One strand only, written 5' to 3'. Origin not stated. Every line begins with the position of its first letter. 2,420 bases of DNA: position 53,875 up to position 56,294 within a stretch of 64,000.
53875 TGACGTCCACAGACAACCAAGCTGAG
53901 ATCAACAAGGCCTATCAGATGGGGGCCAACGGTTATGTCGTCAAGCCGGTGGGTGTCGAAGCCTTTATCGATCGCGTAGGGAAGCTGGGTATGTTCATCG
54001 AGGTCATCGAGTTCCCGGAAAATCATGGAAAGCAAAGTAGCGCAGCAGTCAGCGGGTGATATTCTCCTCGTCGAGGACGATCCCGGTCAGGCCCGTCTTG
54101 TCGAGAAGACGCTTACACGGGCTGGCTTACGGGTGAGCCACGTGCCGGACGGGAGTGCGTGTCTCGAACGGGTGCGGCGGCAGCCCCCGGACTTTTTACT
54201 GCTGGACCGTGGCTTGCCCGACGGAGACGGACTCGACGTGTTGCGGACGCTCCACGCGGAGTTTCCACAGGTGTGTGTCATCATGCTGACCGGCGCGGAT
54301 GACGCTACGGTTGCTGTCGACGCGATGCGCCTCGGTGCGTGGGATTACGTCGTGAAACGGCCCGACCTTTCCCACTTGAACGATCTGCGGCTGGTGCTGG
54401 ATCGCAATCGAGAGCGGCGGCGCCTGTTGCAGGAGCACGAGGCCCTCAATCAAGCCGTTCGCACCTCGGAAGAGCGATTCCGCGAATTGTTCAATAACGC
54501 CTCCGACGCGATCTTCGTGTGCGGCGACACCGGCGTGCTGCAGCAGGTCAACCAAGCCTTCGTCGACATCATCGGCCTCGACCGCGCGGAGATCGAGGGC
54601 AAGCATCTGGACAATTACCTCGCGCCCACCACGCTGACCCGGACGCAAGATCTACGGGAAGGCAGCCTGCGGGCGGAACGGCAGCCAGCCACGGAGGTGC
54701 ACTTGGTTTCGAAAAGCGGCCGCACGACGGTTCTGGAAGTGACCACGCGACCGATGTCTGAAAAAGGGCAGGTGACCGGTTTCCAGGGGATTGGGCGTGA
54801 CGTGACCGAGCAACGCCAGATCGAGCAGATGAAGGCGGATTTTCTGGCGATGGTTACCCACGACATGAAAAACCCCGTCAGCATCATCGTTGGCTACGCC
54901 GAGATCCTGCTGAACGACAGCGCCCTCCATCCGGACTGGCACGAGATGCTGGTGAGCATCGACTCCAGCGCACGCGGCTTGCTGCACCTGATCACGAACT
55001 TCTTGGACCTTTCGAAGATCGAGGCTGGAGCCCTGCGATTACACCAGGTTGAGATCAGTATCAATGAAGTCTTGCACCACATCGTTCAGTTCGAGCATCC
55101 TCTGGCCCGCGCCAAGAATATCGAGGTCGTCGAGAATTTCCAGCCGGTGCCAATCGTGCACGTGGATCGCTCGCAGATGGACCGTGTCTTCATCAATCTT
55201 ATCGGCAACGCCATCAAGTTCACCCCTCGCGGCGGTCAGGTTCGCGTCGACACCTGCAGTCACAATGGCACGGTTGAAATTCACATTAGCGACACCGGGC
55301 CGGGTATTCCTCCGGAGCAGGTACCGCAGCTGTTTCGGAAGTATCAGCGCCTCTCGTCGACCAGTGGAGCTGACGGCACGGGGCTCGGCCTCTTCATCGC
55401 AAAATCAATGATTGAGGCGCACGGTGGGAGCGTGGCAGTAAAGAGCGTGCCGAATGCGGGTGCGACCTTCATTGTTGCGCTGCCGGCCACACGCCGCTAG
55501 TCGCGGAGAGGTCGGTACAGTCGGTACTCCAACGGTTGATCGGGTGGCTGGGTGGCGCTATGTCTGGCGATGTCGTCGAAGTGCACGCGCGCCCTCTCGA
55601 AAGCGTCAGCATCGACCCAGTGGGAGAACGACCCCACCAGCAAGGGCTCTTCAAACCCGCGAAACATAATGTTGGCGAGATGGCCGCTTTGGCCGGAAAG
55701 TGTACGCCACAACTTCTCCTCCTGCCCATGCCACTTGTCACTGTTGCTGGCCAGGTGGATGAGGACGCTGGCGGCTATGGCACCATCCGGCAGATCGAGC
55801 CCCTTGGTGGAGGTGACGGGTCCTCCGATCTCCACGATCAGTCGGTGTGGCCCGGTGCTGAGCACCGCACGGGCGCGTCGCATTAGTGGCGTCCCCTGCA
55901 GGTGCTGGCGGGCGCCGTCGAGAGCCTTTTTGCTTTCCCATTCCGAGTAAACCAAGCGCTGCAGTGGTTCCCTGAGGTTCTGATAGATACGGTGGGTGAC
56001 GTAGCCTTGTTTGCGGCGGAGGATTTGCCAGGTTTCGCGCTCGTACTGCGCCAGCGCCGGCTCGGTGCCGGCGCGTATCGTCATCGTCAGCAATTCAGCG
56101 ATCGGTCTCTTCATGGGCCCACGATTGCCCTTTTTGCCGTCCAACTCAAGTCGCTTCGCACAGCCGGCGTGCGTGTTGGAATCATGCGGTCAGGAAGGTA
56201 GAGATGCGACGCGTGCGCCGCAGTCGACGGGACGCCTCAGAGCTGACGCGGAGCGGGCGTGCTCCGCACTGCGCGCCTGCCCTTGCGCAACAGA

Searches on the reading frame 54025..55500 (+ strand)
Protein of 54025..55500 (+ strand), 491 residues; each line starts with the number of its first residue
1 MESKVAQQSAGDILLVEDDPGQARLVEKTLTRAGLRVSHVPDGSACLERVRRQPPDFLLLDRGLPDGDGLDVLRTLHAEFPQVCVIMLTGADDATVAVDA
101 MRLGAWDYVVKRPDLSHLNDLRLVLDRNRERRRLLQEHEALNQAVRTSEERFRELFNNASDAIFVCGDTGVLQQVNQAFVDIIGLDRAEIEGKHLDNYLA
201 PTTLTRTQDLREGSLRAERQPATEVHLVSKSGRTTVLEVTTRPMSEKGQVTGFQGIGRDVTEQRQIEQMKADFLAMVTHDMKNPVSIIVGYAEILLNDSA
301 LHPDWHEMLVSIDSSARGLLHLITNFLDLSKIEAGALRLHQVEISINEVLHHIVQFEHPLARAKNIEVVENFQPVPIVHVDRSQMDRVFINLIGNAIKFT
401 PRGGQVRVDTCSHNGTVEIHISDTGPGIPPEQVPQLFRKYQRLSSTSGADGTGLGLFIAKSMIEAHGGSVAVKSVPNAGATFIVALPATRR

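Call 13: search_protein_families(library=pfam, proteins=[window:54025-55500:+], max_evalue=0.001)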
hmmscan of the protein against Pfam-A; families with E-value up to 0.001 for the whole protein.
window:54025-55500:+ (491 aa): 10 families
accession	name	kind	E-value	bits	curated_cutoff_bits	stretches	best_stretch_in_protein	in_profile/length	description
PF02518.31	HATPase_c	-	9.3e-28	97.3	26.4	1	381-489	2-110/111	Histidine kinase-, DNA gyrase B-, and HSP90-like ATPase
PF00072.30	Response_reg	-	4.7e-24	85.1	30.2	1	13-118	1-106/111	Response regulator receiver domain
PF00512.31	HisKA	-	3e-16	59.6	26.9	1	270-335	2-66/66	His Kinase A (phospho-acceptor) domain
PF08448.16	PAS_4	-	9.4e-14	52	23.1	1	156-265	1-110/110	PAS fold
PF13426.13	PAS_9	-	4.3e-12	46.7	27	1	160-262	1-103/103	PAS domain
PF00989.32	PAS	-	3.3e-10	40.4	22.6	1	150-260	1-113/113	PAS fold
PF13188.13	PAS_8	-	1.2e-07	31.9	21.8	1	150-197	1-49/65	PAS domain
PF08447.18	PAS_3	-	1.5e-06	28.8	25.6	1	175-256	4-88/89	PAS fold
PF13581.12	HATPase_c_2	-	2.6e-06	27.9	27.4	1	393-464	44-110/127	Histidine kinase-like ATPase domain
PF12860.13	PAS_7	-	0.00061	20.3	27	0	157-267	2-114/115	PAS fold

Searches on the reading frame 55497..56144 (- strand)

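Call 44: search_protein_families(library=pfam, proteins=[window:55497-56144:-], max_evalue=1)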
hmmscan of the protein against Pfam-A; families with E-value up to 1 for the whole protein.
window:55497-56144:- (215 aa): 1 family
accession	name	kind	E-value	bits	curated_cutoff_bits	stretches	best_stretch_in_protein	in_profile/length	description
PF03992.22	ABM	-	6.3e-08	33.1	23.1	1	15-81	2-69/78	Antibiotic biosynthesis monooxygenase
